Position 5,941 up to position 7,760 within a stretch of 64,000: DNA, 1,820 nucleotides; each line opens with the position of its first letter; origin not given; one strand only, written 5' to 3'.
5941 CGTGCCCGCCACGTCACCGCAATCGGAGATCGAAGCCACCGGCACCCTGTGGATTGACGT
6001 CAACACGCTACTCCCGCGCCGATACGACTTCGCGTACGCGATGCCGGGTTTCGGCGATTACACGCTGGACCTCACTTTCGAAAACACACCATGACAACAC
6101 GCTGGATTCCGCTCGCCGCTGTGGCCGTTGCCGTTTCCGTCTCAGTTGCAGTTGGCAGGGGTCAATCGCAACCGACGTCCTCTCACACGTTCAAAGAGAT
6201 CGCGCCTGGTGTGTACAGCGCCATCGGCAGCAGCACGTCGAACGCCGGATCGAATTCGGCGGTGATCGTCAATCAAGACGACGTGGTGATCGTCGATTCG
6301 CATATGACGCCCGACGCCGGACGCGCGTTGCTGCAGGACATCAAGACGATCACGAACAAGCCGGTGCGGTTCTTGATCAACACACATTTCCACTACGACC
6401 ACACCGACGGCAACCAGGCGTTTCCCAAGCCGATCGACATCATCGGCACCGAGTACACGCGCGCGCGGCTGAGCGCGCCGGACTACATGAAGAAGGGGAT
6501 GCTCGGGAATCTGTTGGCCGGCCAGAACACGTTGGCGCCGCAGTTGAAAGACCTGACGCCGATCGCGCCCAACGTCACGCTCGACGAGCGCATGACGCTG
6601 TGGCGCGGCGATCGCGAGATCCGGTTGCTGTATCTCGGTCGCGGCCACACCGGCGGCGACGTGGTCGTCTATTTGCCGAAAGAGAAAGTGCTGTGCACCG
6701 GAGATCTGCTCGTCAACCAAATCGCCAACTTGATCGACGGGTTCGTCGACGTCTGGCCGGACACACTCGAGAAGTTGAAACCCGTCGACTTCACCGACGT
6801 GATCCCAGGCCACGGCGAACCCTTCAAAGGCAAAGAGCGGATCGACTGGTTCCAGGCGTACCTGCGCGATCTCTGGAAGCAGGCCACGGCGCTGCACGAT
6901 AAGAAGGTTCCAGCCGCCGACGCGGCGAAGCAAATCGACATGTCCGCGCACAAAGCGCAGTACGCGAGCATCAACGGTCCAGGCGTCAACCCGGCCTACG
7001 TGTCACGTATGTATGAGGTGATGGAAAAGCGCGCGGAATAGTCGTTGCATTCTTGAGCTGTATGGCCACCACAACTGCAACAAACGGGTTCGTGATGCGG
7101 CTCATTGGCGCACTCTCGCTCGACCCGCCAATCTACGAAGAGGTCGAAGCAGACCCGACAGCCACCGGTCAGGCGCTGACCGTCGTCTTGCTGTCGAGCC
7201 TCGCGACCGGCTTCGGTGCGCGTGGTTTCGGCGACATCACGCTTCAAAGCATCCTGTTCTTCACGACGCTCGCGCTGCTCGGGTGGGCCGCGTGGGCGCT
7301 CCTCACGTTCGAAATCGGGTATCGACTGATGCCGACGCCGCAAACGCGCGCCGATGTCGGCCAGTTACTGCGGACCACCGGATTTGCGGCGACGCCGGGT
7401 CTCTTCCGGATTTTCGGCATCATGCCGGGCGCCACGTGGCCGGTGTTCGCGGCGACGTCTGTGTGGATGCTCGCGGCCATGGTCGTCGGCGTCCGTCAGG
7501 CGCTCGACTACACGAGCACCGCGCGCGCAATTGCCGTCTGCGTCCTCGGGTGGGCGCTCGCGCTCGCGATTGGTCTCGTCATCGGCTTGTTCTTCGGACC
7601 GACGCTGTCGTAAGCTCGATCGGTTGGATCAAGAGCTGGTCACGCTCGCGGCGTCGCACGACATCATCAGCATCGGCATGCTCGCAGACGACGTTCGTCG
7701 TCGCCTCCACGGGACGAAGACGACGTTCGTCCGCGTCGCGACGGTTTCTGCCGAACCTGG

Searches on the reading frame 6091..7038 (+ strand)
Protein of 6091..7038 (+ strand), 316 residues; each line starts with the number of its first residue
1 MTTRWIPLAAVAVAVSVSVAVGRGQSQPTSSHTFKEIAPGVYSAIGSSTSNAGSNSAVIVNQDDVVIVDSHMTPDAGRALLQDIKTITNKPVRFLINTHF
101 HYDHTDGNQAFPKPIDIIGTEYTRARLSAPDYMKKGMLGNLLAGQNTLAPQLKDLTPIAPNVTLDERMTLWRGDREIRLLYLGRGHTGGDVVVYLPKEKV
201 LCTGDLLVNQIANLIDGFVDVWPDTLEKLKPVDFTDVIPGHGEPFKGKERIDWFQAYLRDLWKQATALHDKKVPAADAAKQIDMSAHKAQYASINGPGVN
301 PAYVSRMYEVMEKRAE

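Call 3: search_protein_families(library=pfam, proteins=[window:6091-7038:+], max_evalue=0.01)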
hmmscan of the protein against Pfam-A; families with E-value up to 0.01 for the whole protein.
window:6091-7038:+ (316 aa): 1 family
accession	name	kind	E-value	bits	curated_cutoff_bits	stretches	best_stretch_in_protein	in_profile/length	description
PF00753.33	Lactamase_B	-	1.4e-18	68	22.7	1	53-241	5-196/196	Metallo-beta-lactamase superfamily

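Call 4: search_protein_families(library=ncbifam, proteins=[window:6091-7038:+], max_evalue=0.01)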
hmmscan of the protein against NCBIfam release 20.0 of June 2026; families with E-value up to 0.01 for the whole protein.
window:6091-7038:+ (316 aa): 61 families (the best 25 are shown)
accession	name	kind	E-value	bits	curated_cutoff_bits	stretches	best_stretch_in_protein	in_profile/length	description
TIGR04559.1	SoxH_rel_PQQ_2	hypoth_equivalog_domain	1.6e-39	136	280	1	33-300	3-274/283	quinoprotein relay system zinc metallohydrolase 2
TIGR04558.1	SoxH_rel_PQQ_1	hypoth_equivalog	3.4e-31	108.4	300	1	35-263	9-235/285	quinoprotein relay system zinc metallohydrolase 1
NF033087.1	bla_subclass_B2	equivalog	8.7e-28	97.6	240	1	51-258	19-220/221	subclass B2 metallo-beta-lactamase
NF033088.2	bla_subclass_B1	equivalog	1.9e-27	96.4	200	1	33-244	7-203/217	subclass B1 metallo-beta-lactamase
NF000329.2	bla_B2_CphA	exception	3.3e-26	92.5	500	1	17-259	14-248/253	CphA family subclass B2 metallo-beta-lactamase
NF038166.1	blaYEM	exception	5.9e-24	85.1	535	1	54-256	43-239/246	YEM family subclass B2 metallo-beta-lactamase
NF038046.1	blaCVI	exception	4.4e-23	82.1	575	1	33-265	26-250/255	CVI family subclass B2 metallo-beta-lactamase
NF012225.0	blaSFH_gen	exception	4.9e-19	68.7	440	1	54-259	45-248/252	SFH-related subclass B2 metallo-beta-lactamase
NF012229.1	bla_class_B_core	domain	2.9e-18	66.4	100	1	53-196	14-139/139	metallo-beta-lactamase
NF012146.1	blaB-IND-MUS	exception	1.4e-17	63.8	270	2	163-252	134-228/237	BlaB/IND/MUS family subclass B1 metallo-beta-lactamase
NF012137.0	bla_xUS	exception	3.7e-17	62.6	400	1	52-243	47-220/246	MUS/TUS/MOC family subclass B1 metallo-beta-lactamase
NF041758.1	B1_blaCHM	exception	2.2e-16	59.9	475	2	158-245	140-232/246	CHM family subclass B1 metallo-beta-lactamase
NF040860.1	blaWUS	exception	3e-16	59.4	540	1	53-242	48-219/246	WUS family subclass B1 metallo-beta-lactamase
NF012224.1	blaSFH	exception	8.9e-16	58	550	1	54-254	43-241/250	SFH family subclass B2 metallo-beta-lactamase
NF041269.1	bla_B1_long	equivalog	3e-15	56.2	350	1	157-289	113-250/334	subclass B1 metallo-beta-lactamase, long type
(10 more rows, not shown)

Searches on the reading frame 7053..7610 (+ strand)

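Call 3: search_protein_families(library=pfam, proteins=[window:7053-7610:+], max_evalue=0.01)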
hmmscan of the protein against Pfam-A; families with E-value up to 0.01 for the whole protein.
window:7053-7610:+ (186 aa): 1 family
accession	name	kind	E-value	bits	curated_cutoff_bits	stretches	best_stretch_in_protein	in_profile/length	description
PF04893.22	Yip1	-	4.3e-08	33.7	28.6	1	29-175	12-171/173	Yip1 domain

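Call 4: search_protein_families(library=ncbifam, proteins=[window:7053-7610:+], max_evalue=0.01)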
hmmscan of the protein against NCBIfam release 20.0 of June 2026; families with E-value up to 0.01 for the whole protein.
window:7053-7610:+ (186 aa): 0 families
